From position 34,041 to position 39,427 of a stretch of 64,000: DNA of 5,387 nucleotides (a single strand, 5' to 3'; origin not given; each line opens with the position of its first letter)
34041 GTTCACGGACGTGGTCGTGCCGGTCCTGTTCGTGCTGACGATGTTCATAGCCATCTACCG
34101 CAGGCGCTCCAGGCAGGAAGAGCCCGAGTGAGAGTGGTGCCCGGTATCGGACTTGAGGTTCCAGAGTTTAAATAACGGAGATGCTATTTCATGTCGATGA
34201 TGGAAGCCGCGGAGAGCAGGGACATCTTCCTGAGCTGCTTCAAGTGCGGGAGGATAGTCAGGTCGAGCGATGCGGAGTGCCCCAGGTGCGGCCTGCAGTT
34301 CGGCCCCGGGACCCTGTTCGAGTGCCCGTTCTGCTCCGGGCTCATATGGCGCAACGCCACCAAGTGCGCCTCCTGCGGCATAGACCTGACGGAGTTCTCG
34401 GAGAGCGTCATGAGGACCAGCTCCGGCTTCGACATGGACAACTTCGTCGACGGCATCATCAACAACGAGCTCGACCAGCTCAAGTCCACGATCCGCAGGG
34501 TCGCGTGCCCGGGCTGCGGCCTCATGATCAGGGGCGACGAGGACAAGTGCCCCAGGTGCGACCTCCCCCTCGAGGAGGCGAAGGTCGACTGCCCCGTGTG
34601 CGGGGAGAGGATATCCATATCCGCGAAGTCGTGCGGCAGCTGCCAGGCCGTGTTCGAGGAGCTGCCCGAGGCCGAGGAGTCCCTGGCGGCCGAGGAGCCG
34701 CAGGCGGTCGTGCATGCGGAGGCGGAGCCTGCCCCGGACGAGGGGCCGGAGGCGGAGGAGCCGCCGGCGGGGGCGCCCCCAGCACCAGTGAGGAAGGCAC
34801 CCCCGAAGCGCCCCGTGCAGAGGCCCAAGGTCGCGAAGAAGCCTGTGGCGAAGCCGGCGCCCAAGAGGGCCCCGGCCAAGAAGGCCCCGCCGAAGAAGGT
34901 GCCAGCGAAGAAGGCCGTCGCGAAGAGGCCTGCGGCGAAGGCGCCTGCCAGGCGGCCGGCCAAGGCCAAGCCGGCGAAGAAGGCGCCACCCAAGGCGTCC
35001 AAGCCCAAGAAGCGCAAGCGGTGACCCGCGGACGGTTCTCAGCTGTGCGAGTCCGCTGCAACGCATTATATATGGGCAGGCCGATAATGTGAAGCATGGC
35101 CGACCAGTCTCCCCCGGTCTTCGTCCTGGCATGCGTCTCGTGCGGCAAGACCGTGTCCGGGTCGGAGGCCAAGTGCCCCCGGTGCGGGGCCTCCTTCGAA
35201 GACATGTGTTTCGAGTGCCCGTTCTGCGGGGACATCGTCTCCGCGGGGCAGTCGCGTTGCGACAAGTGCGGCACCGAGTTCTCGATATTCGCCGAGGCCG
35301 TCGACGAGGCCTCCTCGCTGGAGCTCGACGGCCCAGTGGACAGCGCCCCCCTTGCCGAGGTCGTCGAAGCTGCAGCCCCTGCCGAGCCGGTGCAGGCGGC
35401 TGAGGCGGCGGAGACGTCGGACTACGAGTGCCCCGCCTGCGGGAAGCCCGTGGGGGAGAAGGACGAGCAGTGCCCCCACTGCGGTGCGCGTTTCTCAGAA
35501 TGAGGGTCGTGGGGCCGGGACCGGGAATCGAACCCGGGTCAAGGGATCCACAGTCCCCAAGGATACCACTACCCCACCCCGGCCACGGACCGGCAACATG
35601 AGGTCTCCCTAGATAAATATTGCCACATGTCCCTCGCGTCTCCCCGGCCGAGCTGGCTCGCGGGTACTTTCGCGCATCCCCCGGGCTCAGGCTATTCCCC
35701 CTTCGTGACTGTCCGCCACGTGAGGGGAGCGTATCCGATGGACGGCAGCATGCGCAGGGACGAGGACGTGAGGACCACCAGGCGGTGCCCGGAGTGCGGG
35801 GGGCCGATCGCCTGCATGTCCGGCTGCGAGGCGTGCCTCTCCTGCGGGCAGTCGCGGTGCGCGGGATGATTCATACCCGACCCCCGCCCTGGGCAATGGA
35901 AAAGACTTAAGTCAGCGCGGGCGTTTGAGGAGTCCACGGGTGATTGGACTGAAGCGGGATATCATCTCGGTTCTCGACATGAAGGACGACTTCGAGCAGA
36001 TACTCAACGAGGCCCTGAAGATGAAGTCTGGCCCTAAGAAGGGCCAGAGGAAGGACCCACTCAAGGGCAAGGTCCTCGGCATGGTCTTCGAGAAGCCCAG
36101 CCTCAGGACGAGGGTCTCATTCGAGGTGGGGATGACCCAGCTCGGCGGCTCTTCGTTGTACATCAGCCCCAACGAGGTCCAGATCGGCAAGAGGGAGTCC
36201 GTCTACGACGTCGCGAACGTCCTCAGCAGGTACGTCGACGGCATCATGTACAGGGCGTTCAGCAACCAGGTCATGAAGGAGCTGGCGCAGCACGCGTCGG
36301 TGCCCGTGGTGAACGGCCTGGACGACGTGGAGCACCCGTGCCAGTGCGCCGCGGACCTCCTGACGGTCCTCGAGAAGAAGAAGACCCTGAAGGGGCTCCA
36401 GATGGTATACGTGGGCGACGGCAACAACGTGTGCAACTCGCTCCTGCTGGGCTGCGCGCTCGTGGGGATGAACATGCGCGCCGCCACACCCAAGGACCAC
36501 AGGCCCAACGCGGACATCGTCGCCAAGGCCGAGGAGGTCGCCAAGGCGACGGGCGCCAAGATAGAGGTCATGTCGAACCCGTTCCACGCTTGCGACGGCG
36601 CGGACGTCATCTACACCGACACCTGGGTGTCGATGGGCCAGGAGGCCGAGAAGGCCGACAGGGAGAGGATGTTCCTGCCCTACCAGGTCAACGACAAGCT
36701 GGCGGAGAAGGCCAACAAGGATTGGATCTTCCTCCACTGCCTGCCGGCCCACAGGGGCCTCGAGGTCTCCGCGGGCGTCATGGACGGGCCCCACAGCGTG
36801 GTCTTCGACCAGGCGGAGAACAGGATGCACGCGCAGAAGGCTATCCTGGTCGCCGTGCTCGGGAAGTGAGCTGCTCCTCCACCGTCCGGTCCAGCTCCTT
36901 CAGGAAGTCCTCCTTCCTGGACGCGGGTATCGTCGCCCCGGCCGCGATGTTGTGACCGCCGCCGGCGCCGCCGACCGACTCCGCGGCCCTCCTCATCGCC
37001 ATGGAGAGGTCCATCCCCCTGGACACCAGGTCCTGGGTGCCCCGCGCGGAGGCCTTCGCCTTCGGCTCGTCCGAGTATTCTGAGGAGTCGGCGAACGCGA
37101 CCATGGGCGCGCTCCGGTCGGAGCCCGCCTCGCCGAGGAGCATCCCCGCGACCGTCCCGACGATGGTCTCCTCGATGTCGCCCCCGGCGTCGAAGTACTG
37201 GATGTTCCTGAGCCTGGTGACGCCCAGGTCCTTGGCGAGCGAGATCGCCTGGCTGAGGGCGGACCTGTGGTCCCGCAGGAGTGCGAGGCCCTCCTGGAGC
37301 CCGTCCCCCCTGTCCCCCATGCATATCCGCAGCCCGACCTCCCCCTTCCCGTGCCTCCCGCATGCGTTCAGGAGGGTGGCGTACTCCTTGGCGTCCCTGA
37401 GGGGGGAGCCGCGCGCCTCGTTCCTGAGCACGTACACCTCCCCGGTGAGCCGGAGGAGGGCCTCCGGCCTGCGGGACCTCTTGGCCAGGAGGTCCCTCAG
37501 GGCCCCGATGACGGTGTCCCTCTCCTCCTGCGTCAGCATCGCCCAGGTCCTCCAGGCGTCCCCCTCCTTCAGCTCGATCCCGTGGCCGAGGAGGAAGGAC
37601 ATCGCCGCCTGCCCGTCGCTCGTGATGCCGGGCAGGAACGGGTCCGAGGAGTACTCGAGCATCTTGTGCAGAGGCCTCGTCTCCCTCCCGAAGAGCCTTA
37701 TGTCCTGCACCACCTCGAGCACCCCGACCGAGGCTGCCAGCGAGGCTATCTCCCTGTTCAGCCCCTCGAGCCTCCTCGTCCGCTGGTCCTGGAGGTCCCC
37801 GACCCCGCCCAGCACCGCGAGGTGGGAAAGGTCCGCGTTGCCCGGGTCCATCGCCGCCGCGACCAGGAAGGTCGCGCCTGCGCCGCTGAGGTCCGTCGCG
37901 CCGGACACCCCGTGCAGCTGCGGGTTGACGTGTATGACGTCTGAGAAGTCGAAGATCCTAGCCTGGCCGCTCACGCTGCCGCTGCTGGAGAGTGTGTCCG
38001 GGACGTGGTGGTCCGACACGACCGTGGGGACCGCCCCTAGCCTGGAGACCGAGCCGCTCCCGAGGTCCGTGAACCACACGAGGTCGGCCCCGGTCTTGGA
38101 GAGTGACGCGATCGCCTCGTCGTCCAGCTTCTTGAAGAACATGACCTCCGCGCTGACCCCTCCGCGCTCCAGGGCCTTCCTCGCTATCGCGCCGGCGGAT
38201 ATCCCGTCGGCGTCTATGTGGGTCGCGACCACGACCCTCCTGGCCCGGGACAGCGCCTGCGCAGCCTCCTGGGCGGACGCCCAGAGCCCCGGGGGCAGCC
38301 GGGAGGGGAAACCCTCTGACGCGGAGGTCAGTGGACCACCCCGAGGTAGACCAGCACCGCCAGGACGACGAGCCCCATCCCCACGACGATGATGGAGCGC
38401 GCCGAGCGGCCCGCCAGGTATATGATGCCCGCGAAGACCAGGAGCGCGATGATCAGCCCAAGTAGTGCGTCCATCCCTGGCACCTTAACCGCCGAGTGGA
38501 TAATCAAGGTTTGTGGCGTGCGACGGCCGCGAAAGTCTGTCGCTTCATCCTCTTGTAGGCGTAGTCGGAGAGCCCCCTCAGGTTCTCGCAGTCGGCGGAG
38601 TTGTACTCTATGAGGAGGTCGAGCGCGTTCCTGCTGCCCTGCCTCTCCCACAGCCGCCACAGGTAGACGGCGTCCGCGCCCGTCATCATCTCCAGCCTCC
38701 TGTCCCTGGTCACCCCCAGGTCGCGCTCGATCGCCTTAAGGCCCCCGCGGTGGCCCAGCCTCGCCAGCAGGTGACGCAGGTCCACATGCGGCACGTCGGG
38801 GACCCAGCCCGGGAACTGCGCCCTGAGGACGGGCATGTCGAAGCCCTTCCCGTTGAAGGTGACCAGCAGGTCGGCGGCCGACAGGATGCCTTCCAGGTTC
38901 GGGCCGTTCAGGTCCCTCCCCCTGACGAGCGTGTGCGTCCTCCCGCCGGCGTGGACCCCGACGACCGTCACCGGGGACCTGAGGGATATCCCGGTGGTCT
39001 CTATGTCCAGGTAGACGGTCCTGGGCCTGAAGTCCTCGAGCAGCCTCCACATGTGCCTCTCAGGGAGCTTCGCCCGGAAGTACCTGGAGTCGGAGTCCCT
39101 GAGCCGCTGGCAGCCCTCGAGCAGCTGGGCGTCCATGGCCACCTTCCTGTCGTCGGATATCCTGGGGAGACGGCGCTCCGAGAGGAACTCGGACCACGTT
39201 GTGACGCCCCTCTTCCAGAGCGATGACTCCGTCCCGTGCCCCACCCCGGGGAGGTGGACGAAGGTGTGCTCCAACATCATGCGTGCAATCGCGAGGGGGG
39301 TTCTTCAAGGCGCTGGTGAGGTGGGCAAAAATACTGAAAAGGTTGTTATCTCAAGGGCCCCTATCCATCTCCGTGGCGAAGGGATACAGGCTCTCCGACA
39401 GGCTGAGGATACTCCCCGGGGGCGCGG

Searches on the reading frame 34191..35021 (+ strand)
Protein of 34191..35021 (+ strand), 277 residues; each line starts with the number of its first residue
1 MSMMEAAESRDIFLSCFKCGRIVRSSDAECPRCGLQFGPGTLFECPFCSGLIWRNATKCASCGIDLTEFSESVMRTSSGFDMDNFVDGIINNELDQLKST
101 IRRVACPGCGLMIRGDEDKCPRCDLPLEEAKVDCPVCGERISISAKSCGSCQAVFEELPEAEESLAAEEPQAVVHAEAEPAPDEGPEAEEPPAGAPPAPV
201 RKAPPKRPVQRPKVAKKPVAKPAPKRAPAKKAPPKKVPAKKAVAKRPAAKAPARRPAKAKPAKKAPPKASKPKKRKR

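Call 26: search_protein_families(library=pfam, proteins=[window:34191-35021:+], max_evalue=0.01)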
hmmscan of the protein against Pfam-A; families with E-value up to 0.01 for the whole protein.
window:34191-35021:+ (277 aa): 6 families
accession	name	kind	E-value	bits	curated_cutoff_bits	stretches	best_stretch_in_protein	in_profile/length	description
PF13248.11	Zn_ribbon_3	-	1.9e-09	37.1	27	1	131-155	2-26/26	zinc-ribbon domain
PF12773.13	DZR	-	3.5e-09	37.1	27.3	2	106-151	1-44/45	Double zinc ribbon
PF07382.16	HC2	-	0.0015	19.1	40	1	199-269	95-167/194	Histone H1-like nucleoprotein HC2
PF18912.6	DZR_2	-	0.002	18.4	27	0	105-152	9-56/56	Double zinc ribbon domain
PF10005.14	Zn_ribbon_DZR_6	-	0.0028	18.8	23.4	0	133-172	3-42/93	zinc-ribbon domain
PF13240.11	Zn_Ribbon_1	-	0.0042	17.3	25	0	134-151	2-19/23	zinc-ribbon domain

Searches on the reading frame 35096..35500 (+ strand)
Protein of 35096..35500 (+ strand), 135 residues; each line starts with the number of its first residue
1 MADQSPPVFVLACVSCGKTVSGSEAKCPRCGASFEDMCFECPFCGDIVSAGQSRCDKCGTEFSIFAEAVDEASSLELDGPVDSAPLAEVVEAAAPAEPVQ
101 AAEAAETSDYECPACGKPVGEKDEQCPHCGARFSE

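Call 25: search_protein_families(library=pfam, proteins=[window:35096-35500:+], max_evalue=0.01)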
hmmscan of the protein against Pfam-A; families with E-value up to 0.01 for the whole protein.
window:35096-35500:+ (135 aa): 16 families
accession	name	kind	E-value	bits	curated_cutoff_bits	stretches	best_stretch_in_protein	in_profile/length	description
PF13248.11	Zn_ribbon_3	-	3e-12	46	27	2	110-133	3-26/26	zinc-ribbon domain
PF13240.11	Zn_Ribbon_1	-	1.3e-11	44.3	25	3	112-132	2-22/23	zinc-ribbon domain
PF12773.13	DZR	-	1.4e-08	35.1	27.3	2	41-130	1-45/45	Double zinc ribbon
PF18912.6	DZR_2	-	1.7e-07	31.4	27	0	111-132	9-30/56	Double zinc ribbon domain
PF23455.1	DUF7129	-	7e-07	29.3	30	1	106-132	8-36/45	Domain of unknown function (DUF7129)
PF17032.10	Zn_ribbon_15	-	5.3e-06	27.6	28.9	0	108-130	51-73/73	zinc-ribbon family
PF18439.7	zf_UBZ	-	0.00012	22.1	25.6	0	109-123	2-16/32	Ubiquitin-Binding Zinc Finger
PF10005.14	Zn_ribbon_DZR_6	-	0.00016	22.8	23.4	0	39-65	2-28/93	zinc-ribbon domain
PF09723.15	Zn_ribbon_8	-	0.00031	21.1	34.4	0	7-32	2-34/41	Zinc ribbon domain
PF13894.12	zf-C2H2_4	-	0.00035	21.5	27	0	125-134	2-11/24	C2H2-type zinc finger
PF01155.25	HypA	-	0.00051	20.5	28.9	0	104-132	65-95/112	Hydrogenase/urease nickel incorporation, metallochaperone, hypA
PF07282.18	Cas12f1-like_TNB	-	0.0028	18.2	26.3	0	99-132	19-49/60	Cas12f1-like, TNB domain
PF10571.15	UPF0547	-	0.0029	18.2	29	0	111-134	2-25/26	Uncharacterised protein family UPF0547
PF13717.11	Zn_ribbon_4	-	0.0078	16.6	30.3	0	21-34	22-35/36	zinc-ribbon domain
PF07295.17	DUF1451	-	0.0082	16.8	26.1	0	44-64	105-125/146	Zinc-ribbon containing domain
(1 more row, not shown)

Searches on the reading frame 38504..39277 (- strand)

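Call 26: search_protein_families(library=pfam, proteins=[window:38504-39277:-], max_evalue=0.01)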
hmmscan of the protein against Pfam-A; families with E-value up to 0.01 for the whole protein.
window:38504-39277:- (257 aa): 2 families
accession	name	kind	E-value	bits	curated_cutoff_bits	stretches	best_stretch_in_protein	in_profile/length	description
PF13482.12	RNase_H_2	-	7.6e-32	111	22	1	88-240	1-164/165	RNase_H superfamily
PF10108.15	DNA_pol_B_exo2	-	0.0062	16.7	24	0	130-152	47-69/213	Predicted 3'-5' exonuclease related to the exonuclease domain of PolB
